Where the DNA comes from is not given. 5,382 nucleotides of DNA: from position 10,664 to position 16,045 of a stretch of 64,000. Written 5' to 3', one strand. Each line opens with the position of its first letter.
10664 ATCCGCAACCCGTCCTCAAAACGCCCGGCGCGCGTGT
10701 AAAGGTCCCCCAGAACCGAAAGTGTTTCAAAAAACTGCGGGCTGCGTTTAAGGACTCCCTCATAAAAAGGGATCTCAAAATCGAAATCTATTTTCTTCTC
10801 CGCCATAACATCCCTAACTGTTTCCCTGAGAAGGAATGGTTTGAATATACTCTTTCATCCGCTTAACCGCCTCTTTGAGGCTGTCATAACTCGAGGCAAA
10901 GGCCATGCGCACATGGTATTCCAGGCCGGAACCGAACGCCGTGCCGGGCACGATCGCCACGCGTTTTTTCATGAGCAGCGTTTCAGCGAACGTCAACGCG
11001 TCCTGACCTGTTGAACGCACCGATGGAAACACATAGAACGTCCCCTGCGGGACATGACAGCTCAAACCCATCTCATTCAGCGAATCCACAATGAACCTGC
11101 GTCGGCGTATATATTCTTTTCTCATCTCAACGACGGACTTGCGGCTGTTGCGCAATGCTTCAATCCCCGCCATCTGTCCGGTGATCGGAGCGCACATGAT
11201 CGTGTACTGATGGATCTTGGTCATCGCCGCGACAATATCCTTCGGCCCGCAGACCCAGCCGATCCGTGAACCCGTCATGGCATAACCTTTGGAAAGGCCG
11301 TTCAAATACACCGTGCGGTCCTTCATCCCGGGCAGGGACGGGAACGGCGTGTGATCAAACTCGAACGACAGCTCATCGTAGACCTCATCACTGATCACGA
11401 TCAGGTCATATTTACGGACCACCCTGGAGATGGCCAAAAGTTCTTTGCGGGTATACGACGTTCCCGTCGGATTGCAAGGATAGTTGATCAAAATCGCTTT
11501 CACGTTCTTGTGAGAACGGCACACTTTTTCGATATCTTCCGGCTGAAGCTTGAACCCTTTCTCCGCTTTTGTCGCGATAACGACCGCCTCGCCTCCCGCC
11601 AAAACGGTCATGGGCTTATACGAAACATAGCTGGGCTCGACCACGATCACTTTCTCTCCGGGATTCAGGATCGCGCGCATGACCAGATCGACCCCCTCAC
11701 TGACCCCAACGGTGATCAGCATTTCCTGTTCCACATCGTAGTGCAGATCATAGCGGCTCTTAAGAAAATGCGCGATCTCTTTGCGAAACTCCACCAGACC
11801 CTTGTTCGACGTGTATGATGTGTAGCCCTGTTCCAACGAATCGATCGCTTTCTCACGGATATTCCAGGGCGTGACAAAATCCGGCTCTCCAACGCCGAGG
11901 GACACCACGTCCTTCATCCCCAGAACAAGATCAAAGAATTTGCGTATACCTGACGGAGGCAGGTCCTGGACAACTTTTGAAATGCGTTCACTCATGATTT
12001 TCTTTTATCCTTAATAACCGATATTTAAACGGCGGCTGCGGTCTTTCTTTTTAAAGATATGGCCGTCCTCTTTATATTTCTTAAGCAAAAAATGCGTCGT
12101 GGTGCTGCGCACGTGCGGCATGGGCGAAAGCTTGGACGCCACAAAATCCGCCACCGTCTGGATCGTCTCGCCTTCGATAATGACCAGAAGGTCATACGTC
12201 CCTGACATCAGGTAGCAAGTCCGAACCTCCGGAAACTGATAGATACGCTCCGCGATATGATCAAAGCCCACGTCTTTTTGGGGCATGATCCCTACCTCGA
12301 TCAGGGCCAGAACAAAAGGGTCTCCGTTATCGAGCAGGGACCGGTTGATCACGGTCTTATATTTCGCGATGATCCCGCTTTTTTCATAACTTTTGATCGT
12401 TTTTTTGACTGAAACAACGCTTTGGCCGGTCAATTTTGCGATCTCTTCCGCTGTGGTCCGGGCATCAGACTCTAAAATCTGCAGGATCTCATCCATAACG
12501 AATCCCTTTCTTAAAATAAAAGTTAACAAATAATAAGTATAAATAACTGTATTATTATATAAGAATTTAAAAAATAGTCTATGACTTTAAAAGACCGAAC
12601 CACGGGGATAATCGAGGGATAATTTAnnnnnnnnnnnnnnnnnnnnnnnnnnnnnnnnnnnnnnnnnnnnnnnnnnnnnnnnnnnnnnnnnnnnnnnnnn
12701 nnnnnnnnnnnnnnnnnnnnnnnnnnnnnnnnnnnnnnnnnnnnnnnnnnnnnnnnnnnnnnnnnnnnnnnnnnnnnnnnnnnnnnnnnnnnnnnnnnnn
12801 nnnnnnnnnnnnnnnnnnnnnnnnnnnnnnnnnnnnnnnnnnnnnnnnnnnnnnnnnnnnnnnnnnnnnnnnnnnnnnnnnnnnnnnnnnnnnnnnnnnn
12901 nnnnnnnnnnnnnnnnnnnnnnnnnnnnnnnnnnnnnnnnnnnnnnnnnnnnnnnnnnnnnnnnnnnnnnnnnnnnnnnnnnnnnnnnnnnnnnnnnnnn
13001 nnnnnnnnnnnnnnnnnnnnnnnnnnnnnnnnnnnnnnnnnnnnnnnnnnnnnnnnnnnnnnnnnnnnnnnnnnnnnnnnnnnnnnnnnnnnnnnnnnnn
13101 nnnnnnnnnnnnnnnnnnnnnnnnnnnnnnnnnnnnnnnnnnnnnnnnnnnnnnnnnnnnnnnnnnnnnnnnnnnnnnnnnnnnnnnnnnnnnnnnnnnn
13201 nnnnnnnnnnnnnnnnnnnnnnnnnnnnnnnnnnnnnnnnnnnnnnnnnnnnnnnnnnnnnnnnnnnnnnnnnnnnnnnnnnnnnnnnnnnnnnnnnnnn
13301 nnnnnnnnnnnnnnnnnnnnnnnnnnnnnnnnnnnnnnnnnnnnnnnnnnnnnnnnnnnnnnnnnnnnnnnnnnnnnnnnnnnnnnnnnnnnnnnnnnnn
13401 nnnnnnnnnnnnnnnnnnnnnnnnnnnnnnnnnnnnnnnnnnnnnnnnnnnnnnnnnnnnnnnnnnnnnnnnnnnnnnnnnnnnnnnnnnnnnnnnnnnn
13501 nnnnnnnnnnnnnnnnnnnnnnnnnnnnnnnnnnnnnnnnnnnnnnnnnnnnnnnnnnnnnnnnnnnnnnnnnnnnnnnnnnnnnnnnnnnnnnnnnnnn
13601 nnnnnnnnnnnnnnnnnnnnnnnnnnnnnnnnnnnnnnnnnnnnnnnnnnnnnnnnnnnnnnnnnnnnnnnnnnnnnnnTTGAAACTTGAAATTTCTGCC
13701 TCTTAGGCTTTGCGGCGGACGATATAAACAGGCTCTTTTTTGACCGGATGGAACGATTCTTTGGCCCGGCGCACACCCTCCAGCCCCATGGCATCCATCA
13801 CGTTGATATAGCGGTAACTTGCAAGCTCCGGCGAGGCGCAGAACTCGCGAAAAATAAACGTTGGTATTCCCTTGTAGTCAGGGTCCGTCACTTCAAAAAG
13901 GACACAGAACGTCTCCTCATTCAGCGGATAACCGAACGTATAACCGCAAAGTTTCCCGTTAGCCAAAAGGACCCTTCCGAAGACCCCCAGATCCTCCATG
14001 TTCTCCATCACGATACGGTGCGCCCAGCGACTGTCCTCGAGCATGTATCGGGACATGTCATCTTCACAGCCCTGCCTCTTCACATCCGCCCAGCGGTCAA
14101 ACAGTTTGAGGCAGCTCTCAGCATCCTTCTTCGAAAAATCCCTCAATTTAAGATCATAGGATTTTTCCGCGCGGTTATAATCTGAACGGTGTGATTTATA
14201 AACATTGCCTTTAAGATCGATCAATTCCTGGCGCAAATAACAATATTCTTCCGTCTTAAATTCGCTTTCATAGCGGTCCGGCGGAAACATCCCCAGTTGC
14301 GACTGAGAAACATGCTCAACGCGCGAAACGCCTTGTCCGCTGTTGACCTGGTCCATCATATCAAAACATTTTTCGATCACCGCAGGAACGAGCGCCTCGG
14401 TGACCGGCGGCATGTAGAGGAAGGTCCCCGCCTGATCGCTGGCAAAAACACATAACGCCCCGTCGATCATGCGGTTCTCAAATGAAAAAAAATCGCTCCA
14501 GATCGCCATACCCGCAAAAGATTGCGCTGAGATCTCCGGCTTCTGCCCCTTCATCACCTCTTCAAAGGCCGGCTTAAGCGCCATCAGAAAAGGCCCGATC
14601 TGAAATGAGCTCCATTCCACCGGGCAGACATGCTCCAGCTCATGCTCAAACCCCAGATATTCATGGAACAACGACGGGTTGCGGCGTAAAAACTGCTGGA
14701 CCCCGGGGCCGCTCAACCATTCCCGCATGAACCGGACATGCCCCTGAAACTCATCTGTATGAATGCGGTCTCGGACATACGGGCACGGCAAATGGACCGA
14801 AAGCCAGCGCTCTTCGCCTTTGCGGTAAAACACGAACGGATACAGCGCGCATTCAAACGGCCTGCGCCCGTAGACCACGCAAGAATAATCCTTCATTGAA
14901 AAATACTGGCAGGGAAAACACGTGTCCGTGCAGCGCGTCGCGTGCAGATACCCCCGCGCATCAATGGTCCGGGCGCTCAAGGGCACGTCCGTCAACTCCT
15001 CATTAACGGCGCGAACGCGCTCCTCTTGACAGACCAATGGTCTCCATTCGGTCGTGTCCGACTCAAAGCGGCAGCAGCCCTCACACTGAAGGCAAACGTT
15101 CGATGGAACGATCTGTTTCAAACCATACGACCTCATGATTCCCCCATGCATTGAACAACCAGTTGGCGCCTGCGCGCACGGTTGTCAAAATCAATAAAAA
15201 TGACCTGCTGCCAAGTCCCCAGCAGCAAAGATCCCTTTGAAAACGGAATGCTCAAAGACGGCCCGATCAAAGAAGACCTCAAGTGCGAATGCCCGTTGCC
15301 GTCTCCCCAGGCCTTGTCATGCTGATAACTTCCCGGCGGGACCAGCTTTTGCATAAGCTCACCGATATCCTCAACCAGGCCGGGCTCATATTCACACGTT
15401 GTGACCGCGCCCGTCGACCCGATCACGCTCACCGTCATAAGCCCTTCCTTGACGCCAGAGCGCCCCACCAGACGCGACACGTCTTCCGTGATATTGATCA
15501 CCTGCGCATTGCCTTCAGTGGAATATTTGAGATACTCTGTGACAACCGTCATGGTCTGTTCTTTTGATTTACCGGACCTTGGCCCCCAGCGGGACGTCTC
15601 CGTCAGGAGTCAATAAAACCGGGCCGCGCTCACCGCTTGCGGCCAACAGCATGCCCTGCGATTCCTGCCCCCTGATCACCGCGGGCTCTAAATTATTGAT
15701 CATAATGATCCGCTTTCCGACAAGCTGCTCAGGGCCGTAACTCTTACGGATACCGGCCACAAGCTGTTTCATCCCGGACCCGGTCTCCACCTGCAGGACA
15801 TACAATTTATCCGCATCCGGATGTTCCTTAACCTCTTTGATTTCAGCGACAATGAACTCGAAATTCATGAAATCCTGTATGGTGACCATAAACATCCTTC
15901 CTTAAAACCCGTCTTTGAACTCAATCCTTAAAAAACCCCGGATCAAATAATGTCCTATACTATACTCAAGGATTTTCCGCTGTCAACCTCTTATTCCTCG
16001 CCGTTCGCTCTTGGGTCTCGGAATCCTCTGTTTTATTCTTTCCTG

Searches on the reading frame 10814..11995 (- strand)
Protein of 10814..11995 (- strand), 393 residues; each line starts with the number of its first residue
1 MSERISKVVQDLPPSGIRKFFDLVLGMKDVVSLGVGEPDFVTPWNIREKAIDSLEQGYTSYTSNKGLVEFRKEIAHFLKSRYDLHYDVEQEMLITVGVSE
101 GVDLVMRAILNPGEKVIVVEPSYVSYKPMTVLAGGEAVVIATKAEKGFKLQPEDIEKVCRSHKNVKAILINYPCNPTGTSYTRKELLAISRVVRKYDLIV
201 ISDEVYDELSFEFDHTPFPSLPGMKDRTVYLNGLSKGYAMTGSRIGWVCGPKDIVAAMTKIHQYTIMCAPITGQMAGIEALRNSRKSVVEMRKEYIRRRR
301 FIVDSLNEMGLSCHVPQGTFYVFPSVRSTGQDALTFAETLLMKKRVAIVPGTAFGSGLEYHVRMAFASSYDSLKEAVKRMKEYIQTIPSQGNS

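Call 41: search_protein_families(library=pfam, proteins=[window:10814-11995:-], max_evalue=0.00001)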
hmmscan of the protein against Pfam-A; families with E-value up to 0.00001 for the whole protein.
window:10814-11995:- (393 aa): 1 family
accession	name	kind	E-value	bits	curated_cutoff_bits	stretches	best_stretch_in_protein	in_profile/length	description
PF00155.27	Aminotran_1_2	-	2.5e-68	231.4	19.7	1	28-379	1-360/361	Aminotransferase class I and II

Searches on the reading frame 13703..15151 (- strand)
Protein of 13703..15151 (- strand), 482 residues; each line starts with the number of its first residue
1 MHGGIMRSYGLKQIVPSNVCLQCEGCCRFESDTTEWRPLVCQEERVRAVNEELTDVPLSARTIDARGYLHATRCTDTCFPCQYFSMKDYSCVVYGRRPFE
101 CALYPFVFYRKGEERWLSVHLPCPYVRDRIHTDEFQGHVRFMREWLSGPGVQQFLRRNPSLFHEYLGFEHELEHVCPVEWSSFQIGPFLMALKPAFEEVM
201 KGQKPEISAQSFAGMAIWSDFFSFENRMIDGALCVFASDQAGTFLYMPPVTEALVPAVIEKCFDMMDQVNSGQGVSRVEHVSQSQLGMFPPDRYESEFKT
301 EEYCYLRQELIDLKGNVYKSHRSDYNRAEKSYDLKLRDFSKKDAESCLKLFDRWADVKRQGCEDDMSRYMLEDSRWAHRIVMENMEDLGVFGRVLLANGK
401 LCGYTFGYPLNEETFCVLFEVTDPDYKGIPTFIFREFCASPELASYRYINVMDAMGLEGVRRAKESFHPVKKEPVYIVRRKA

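Call 10: search_protein_families(library=pfam, proteins=[window:13703-15151:-], max_evalue=0.001)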
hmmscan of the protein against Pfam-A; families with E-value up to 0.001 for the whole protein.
window:13703-15151:- (482 aa): 1 family
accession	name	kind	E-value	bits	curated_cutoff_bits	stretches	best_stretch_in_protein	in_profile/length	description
PF09924.15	LPG_synthase_C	-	2.4e-30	106.1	27.5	1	207-478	8-297/298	Phosphatidylglycerol lysyltransferase, C-terminal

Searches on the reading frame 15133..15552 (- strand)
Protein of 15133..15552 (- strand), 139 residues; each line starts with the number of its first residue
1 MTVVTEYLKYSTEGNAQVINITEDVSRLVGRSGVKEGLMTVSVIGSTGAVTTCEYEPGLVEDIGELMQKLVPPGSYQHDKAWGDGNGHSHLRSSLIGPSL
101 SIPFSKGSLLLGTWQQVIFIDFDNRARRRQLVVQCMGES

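Call 10: search_protein_families(library=pfam, proteins=[window:15133-15552:-], max_evalue=0.001)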
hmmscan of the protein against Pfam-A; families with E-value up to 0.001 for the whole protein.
window:15133-15552:- (139 aa): 1 family
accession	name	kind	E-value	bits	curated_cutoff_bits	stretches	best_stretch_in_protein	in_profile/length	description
PF01894.22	UPF0047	-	2e-33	115.5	27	1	20-134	1-116/117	Uncharacterised protein family UPF0047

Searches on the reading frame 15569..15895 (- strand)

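Call 10: search_protein_families(library=pfam, proteins=[window:15569-15895:-], max_evalue=0.001)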
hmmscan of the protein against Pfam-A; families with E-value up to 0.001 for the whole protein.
window:15569-15895:- (108 aa): 1 family
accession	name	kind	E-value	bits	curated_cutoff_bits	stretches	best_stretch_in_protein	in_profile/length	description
PF01588.26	tRNA_bind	-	6.1e-28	97.2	27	1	15-106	2-96/96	Putative tRNA binding domain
